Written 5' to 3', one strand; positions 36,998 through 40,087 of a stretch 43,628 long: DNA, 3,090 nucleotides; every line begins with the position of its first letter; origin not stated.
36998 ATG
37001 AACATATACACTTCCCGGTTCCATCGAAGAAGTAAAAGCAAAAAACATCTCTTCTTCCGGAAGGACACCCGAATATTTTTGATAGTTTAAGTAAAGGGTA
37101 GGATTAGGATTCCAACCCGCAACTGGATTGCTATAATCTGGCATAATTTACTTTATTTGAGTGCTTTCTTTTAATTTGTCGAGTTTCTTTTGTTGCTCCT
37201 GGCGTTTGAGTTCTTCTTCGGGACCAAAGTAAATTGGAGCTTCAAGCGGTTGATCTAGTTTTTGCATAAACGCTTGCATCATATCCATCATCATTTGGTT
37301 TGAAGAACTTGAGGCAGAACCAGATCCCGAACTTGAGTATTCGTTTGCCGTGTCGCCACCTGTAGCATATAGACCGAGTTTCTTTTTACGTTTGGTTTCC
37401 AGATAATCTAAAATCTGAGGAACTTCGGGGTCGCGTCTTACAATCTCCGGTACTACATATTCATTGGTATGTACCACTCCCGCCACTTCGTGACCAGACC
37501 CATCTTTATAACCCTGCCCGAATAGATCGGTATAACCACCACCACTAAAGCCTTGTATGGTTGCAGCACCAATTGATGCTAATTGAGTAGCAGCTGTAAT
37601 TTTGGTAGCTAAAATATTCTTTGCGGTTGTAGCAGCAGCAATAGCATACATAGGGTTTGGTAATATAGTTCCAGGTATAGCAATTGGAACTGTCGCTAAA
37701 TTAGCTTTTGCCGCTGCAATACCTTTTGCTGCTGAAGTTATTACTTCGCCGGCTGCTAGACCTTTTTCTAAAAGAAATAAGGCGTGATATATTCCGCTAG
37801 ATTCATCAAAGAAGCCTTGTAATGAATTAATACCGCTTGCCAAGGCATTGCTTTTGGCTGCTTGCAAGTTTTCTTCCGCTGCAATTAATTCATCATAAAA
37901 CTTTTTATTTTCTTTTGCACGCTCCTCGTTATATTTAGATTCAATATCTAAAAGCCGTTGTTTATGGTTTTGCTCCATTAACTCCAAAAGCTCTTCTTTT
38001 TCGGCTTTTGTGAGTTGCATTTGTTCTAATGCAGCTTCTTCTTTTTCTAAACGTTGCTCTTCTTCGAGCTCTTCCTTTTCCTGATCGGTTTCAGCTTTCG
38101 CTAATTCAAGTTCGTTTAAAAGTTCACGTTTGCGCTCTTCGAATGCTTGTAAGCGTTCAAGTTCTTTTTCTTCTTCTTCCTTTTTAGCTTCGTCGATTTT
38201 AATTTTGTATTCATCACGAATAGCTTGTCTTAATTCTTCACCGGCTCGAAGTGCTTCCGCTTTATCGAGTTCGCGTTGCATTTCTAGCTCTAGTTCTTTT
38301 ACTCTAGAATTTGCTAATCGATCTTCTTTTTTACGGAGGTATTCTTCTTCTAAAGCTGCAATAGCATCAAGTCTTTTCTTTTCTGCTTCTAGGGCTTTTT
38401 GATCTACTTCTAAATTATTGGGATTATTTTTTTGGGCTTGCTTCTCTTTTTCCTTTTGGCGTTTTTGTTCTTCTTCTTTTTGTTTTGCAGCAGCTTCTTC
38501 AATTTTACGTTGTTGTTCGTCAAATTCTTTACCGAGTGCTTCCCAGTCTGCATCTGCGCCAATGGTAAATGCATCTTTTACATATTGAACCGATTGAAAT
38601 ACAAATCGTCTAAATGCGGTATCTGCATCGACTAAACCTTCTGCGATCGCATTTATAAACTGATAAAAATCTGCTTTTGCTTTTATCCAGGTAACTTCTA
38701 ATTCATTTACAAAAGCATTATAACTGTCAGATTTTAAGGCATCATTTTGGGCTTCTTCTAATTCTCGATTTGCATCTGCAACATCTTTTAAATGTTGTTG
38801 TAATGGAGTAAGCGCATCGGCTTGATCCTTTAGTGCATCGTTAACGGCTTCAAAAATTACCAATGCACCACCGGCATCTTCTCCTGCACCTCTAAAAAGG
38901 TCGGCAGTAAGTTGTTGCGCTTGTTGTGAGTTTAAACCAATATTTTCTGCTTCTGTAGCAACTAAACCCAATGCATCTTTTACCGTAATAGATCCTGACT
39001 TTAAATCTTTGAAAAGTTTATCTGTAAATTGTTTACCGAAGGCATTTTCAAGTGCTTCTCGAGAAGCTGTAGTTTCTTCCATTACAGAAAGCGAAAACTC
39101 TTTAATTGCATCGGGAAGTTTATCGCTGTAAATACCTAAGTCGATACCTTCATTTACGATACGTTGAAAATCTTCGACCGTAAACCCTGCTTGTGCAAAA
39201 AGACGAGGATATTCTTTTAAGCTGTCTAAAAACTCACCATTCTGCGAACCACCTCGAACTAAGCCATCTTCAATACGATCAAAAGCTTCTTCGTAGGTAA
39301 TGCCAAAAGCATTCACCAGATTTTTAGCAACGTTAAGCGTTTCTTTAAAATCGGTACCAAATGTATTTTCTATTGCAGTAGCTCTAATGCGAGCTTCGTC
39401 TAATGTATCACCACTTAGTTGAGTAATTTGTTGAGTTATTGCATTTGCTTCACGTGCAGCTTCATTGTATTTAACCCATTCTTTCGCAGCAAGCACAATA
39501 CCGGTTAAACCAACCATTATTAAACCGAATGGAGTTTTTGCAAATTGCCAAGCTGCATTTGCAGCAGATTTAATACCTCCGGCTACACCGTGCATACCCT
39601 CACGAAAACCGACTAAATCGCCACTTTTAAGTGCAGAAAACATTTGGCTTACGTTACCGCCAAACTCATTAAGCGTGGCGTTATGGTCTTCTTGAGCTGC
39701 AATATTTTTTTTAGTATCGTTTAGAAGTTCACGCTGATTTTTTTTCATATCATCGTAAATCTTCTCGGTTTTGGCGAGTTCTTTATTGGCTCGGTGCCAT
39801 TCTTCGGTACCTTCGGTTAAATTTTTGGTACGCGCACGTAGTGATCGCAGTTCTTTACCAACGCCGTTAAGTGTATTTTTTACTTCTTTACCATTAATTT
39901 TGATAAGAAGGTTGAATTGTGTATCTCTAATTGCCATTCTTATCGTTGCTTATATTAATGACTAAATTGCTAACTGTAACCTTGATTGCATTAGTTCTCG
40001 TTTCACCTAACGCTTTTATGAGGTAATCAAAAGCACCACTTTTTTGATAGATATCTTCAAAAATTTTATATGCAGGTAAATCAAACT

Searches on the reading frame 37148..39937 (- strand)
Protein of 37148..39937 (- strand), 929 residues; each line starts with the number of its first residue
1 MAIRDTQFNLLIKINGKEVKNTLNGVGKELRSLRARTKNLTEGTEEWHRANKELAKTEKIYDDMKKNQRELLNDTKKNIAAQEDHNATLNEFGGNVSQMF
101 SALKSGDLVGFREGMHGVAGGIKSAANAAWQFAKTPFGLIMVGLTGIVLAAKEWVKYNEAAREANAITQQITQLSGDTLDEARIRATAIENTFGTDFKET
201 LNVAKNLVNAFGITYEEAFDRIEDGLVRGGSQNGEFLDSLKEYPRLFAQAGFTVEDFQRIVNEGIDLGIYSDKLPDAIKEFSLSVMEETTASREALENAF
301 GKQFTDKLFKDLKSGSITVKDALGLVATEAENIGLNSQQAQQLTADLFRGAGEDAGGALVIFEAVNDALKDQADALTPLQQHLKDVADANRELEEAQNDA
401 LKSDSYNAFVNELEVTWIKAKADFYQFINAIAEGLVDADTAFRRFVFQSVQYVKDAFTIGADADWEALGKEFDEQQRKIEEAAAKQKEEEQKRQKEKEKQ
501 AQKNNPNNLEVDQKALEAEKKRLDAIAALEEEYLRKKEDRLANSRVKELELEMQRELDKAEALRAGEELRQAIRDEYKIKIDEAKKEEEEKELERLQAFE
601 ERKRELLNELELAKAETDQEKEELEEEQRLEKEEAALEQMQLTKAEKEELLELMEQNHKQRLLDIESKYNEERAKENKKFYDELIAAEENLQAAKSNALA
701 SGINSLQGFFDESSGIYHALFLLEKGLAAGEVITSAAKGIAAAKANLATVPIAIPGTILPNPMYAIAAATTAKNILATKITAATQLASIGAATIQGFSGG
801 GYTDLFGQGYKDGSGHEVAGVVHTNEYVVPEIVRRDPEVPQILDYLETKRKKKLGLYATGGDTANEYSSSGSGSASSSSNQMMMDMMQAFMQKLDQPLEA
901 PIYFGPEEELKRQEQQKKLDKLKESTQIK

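Call 9: search_protein_families(library=phrogs, proteins=[window:37148-39937:-], max_evalue=0.01)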
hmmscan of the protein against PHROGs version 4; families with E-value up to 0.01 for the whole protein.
window:37148-39937:- (929 aa): 6 families
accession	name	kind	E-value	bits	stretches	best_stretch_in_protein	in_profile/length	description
phrog_37298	-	unknown function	3e-39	135.8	1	118-358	193-431/1088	-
phrog_1506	-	tail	6.4e-22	78.5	1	571-829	961-1201/1269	tail length tape measure protein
phrog_1272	-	tail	2.2e-12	46.6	1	20-381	132-526/1606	tail length tape measure protein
phrog_58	-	tail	7.6e-10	38.8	1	4-262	173-450/1544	tail length tape measure protein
phrog_339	-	tail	2.8e-08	33.5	1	299-840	604-1026/1123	tail length tape measure protein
phrog_1538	-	tail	0.0003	20.6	1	285-800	135-708/811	tail length tape measure protein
